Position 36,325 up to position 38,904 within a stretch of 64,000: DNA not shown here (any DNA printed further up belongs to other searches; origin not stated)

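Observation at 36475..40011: NLR-like STAND protein with an apparently catalytically dead CHAT (caspase-fold) N-domain, a P-loop NTPase and a C-terminal TPR sensor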

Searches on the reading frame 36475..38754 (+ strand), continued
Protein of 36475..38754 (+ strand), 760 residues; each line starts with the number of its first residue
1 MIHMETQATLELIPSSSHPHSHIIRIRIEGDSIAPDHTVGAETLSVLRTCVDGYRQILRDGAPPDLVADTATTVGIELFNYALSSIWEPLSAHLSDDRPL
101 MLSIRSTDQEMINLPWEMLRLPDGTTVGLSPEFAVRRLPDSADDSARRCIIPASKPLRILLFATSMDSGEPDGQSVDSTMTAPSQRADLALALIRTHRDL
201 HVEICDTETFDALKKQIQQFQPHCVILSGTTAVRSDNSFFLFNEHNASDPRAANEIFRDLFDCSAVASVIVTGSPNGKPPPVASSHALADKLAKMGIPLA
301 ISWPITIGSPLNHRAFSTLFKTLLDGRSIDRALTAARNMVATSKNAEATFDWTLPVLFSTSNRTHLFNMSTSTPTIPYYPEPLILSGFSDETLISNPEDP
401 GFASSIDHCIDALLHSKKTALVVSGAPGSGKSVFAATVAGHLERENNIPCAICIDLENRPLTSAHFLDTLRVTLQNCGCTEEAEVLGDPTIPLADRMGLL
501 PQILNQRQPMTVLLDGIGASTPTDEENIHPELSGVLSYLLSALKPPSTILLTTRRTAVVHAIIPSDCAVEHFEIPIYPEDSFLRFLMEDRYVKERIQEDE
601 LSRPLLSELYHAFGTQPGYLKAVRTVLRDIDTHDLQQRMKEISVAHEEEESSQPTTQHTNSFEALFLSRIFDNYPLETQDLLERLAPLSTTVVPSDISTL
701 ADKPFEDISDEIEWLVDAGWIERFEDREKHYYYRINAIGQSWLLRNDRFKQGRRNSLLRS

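Call 53: find_encoding_contigs(protein=P0037, flank=8000, max_places=2)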
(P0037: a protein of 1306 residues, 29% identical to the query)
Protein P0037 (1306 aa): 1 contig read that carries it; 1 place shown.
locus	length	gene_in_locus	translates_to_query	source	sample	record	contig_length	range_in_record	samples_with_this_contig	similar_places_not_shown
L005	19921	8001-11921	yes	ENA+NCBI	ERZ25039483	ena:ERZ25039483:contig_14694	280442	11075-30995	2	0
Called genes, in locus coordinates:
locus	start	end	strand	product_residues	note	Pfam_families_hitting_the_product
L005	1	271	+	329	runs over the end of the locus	PF02653:BPD_transp_2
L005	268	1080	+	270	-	PF00005:ABC_tran, PF13304:AAA_21 (faint), PF12399:BCA_ABC_TP_C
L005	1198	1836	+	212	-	PF00005:ABC_tran, PF13304:AAA_21 (faint)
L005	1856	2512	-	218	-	PF01555:N6_N4_Mtase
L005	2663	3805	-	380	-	PF01593:Amino_oxidase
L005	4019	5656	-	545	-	PF00342:PGI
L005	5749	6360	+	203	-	PF00702:Hydrolase, PF13419:HAD_2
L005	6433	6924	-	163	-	PF19315:MC_hydratase, PF01575:MaoC_dehydratas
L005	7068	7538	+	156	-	-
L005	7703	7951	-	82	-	-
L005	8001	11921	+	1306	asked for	PF12770:CHAT, PF10516:SHNi-TPR (faint), PF13191:AAA_16, PF13401:AAA_22 (weak), PF14244:Retrotran_gag_3 (faint), PF13374:TPR_10 (faint), PF13424:TPR_12, PF13424:TPR_12, +7 more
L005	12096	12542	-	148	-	PF03328:HpcH_HpaI (weak), PF15617:C-C_Bond_Lyase (weak)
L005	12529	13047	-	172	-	PF15617:C-C_Bond_Lyase (weak), PF03328:HpcH_HpaI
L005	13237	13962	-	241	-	PF01933:CofD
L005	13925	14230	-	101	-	PF01933:CofD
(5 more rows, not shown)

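Call 54: find_encoding_contigs(protein=P0023, flank=8000, max_places=2)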
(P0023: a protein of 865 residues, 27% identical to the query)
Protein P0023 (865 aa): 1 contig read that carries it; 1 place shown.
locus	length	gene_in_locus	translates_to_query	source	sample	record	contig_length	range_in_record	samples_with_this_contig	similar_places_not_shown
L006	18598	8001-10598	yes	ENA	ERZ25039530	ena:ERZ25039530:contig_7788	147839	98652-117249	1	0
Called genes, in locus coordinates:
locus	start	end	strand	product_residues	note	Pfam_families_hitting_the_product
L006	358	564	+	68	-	-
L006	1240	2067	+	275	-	-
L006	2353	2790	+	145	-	PF04800:NDUS4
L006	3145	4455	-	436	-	-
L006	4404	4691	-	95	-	PF04536:TPM_phosphatase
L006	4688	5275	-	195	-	PF04011:LemA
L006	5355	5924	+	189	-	PF01741:MscL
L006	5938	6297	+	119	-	PF19371:DUF5946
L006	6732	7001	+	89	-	-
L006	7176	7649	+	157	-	-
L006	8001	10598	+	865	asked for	PF12770:CHAT, PF01583:APS_kinase (faint), PF13191:AAA_16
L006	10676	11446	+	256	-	-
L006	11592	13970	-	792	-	PF01138:RNase_PH, PF03725:RNase_PH_C, PF03726:PNPase, PF01138:RNase_PH, PF00013:KH_1, PF00575:S1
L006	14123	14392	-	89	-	PF00312:Ribosomal_S15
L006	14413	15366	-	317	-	PF01509:TruB_N, PF16198:TruB_C_2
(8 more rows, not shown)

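Call 62: list_cluster_members(proteins=[P0031, P0044, P0045, P0055, P0061, P0075, P0032, P0070, P0028, P0123])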
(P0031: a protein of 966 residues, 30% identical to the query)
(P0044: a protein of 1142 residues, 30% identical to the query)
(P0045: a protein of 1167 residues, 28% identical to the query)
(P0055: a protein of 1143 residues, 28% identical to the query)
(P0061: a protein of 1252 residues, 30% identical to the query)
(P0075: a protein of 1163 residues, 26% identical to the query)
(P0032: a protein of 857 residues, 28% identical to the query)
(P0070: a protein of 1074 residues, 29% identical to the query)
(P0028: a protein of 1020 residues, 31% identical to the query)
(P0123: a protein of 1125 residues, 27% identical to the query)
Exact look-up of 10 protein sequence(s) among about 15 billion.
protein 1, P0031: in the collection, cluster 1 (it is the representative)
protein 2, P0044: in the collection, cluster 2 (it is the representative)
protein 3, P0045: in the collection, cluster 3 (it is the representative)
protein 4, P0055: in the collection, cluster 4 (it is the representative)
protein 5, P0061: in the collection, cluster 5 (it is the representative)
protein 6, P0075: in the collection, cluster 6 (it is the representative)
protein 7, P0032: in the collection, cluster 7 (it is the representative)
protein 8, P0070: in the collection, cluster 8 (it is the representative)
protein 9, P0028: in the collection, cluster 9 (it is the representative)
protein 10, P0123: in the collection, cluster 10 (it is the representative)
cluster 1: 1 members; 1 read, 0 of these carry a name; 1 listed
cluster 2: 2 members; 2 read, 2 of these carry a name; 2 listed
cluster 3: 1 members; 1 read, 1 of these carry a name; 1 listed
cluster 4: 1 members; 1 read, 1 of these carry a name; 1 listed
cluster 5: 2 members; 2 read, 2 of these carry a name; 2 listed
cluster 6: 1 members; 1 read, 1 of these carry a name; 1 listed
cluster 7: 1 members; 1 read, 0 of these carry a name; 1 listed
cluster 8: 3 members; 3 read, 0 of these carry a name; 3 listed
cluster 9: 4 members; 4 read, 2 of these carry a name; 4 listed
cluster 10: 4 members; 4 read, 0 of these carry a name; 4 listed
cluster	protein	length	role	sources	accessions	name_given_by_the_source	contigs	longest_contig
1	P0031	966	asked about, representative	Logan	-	-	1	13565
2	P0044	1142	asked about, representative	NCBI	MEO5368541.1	MAG: tetratricopeptide repeat protein [Magnetococcus sp. DMHC-1]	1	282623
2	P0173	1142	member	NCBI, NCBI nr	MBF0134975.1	MAG: tetratricopeptide repeat protein [Magnetococcales bacterium] | tetratricopeptide repeat protein [Magnetococcales bacterium]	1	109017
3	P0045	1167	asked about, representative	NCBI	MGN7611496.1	tetratricopeptide repeat protein [Magnetococcales bacterium HHB-1]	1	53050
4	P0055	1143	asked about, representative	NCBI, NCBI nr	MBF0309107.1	MAG: AAA family ATPase [Magnetococcales bacterium] | AAA family ATPase [Magnetococcales bacterium]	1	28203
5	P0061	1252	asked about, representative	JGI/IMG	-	tetratricopeptide (TPR) repeat protein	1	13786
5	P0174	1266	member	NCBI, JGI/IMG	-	tetratricopeptide (TPR) repeat protein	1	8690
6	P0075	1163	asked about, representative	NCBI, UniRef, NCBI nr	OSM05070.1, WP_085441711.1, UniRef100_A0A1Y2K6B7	tetratricopeptide repeat protein [Magnetofaba australis] | Uncharacterized protein n=1 Tax=Magnetofaba australis IT-1 TaxID=1434232 ...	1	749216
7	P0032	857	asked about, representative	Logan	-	-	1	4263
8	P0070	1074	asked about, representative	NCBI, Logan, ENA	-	-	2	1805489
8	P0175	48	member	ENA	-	-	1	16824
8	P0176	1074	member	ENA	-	-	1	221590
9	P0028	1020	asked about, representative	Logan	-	-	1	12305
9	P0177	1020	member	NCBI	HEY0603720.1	MAG TPA: CHAT domain-containing protein [Herpetosiphonaceae bacterium]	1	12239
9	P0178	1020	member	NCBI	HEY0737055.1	MAG TPA: CHAT domain-containing protein [Herpetosiphonaceae bacterium]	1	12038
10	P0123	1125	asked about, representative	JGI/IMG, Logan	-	-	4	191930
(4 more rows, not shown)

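Call 63: find_encoding_contigs(protein=P0075, flank=6000, max_places=2)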
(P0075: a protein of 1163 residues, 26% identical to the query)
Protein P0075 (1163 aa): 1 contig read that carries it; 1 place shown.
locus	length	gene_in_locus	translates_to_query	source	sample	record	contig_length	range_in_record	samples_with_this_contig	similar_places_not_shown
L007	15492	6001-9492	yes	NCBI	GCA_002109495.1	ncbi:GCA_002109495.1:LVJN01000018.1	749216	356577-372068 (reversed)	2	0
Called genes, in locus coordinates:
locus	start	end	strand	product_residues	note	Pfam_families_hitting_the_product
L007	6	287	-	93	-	-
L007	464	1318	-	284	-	PF00535:Glycos_transf_2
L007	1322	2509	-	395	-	PF00162:PGK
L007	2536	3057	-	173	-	PF03981:Ubiq_cyt_C_chap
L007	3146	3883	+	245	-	PF04355:BamE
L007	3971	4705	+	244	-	PF01048:PNP_UDP_1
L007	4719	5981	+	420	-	PF01979:Amidohydro_1, PF07969:Amidohydro_3 (weak)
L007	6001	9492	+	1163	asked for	PF13374:TPR_10 (faint), PF07719:TPR_2 (faint), PF12770:CHAT, PF13191:AAA_16, PF00515:TPR_1 (faint), PF13424:TPR_12, PF17874:TPR_MalT (weak), PF13424:TPR_12, +1 more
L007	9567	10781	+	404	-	PF00365:PFK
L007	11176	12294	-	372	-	PF19580:Exo_endo_phos_3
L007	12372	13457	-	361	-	PF12902:Ferritin-like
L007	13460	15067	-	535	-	PF00732:GMC_oxred_N, PF05199:GMC_oxred_C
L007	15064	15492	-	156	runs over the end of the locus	-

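Call 64: find_encoding_contigs(protein=P0044, flank=6000, max_places=2)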
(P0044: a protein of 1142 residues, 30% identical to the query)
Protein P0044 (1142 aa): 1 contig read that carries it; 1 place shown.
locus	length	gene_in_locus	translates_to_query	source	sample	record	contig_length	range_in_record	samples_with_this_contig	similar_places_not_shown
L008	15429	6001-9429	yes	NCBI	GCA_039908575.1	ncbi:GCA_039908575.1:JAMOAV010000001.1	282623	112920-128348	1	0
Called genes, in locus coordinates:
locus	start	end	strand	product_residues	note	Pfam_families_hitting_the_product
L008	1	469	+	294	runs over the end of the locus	PF18857:LPD38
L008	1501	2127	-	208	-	-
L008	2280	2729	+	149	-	-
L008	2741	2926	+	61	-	-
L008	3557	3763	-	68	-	-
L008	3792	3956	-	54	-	-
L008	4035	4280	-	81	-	PF07798:CCDC90-like (faint)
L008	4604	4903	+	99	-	PF07798:CCDC90-like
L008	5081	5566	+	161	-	PF00581:Rhodanese (weak)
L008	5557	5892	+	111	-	PF00085:Thioredoxin, PF13728:TraF (weak), PF13098:Thioredoxin_2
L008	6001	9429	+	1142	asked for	PF00515:TPR_1 (faint), PF07719:TPR_2 (faint), PF13424:TPR_12 (weak)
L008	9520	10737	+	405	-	PF00365:PFK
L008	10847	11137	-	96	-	PF14384:BrnA_antitoxin (weak)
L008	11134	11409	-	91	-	PF04365:BrnT_toxin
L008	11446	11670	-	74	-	-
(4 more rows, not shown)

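Call 71: find_related_loci(query=A6, collection=genome_contigs, flank=6000)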
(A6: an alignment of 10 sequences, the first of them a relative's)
Query A6 (1117 aa) in genome_contigs; peptide patterns used: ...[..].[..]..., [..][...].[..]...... (x = any residue, [..] = any of these).
80 stretches matched a pattern; 61 encode a relative of the query (tblastn E <= 1e-3); 60 distinct loci.
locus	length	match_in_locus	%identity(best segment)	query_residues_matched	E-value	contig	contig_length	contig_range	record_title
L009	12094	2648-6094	43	1-1105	0e+0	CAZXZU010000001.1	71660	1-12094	MAG TPA_asm: uncultured Heliomicrobium sp. isolate binchicken_co248_361 genome assembly, contig: NODE_258_length_71660_c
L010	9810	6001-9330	45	6-1108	0e+0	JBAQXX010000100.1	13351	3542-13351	MAG: Methanothrix sp. isolate MFD12019_ilm_asm_bin55 k127_133667, whole genome shotgun sequence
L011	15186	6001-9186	42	6-1105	0e+0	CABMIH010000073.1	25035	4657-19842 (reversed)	uncultured archaeon isolate LFW-280_3_2 genome assembly, contig: LFW28032_75, whole genome shotgun sequence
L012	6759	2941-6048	42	6-1105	0e+0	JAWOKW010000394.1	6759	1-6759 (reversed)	MAG: Candidatus Methanoperedens sp. isolate bin_184_1 c_000054616654, whole genome shotgun sequence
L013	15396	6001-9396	42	1-1109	0e+0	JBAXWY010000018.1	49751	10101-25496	MAG: Methanothrix sp. isolate ELA725 MAG725_18, whole genome shotgun sequence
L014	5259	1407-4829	43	7-1107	0e+0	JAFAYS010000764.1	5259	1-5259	MAG: Chloroflexota bacterium isolate CP_BM_RX_R8_21 BM_RX_R8_k147_832262, whole genome shotgun sequence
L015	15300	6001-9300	41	1-1105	0e+0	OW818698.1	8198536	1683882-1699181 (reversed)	metagenome genome assembly, chromosome: 1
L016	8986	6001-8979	48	6-995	0e+0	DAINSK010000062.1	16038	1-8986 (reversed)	MAG TPA_asm: Chloroflexota bacterium isolate CTOTU41451 NODE_2277_length_16038_cov_16.273165, whole genome shotgun seque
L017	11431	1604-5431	42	1-1108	0e+0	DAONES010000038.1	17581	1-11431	MAG TPA_asm: Methanothrix sp. isolate AMR_MDS_3863 NODE_3385_length_17581_cov_22.257332, whole genome shotgun sequence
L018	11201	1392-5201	42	1-1106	0e+0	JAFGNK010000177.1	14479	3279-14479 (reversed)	MAG: Methanotrichaceae archaeon isolate Zod_Metabat.543 k87_9541529, whole genome shotgun sequence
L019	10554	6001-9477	43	1-1115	0e+0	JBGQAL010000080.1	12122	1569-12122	MAG: Methanotrichaceae archaeon isolate OBJ2_061818_130_31 k141_438979_length_12122_cov_11.0000, whole genome shotgun se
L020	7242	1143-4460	40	1-1110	0e+0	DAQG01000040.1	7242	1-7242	MAG TPA_asm: Methanothrix harundinacea isolate UBA1 UBA1_contig_3639, whole genome shotgun sequence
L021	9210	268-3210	45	6-1105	0e+0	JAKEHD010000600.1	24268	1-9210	MAG: Blastocatellia bacterium isolate PMV_6.28 PMV_6.28.k101_1313890, whole genome shotgun sequence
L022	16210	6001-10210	44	1-1104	0e+0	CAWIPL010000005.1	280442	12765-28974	MAG: uncultured Chloroflexia bacterium isolate MFD01721.bin.2.123 genome assembly, contig: contig_14694, whole genome sh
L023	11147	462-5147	45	1-1107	0e+0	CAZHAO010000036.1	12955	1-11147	MAG TPA_asm: uncultured Methanotrichaceae archaeon isolate SRP098346_co1_296 genome assembly, contig: NODE_5692_length_1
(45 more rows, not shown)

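Call 91: search_protein_families(library=padloc, proteins=[P0029, P0037, P0026, P0016, P0054], max_evalue=0.001)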
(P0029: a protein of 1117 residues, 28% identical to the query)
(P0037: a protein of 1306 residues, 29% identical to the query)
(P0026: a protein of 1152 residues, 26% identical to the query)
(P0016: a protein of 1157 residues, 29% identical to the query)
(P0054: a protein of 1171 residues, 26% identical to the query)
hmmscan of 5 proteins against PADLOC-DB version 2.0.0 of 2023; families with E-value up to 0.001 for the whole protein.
P0029 (1117 aa): 3 families
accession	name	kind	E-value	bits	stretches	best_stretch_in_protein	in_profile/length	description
PDLC01169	TPR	-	2.2e-24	84.2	3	940-1044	107-210/252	TPR repeats containing protein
PDLC02016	SAVED_CHAT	-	1.3e-05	22.4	1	196-326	131-252/498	-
PDLC01078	C3a156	-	7.4e-05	20.5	0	957-1017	100-155/268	oxidoreductase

P0037 (1306 aa): 3 families
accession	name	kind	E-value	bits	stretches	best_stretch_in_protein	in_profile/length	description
PDLC01169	TPR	-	1.2e-34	117.9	6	719-827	87-198/252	TPR repeats containing protein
PDLC05012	PDC-S39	-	5.3e-06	23.4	0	958-1077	155-278/615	-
PDLC05079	PDC-S73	-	0.00074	16.4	0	310-347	190-227/752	-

P0026 (1152 aa): 3 families
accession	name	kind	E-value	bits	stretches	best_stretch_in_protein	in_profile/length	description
PDLC01169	TPR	-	1.2e-24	85.1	3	866-983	108-224/252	TPR repeats containing protein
PDLC02016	SAVED_CHAT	-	0.00032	17.7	1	196-329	127-258/498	-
PDLC01078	C3a156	-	0.00039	18.1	0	948-1017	86-150/268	oxidoreductase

P0016 (1157 aa): 2 families
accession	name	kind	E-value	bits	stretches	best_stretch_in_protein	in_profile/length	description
PDLC01169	TPR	-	4.2e-14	50.5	2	980-1097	107-221/252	TPR repeats containing protein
PDLC05012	PDC-S39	-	0.00034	17.4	1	837-964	151-281/615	-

P0054 (1171 aa): 1 family
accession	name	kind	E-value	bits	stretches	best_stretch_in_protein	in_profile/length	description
PDLC01169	TPR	-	4.8e-12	43.8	1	915-1032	108-224/252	TPR repeats containing protein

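Call 93: find_encoding_contigs(protein=P0173, flank=3000, max_places=1)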
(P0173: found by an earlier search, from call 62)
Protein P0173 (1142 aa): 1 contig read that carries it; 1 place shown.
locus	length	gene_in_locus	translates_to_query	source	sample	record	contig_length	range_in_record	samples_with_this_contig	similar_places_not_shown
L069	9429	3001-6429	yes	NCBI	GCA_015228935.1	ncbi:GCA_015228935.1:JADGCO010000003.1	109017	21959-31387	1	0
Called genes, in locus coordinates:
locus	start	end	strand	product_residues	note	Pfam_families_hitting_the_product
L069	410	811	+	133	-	-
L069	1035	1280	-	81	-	PF07798:CCDC90-like (faint)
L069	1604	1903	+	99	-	PF07798:CCDC90-like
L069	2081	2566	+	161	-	PF00581:Rhodanese (weak)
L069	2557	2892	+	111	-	PF00085:Thioredoxin, PF13728:TraF (weak), PF13098:Thioredoxin_2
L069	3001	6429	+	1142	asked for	PF00515:TPR_1 (faint), PF07719:TPR_2 (faint), PF13424:TPR_12 (weak)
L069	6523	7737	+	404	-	PF00365:PFK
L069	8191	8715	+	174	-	PF12697:Abhydrolase_6 (weak)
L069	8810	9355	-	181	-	PF01583:APS_kinase, PF13238:AAA_18 (faint), PF01202:SKI (faint)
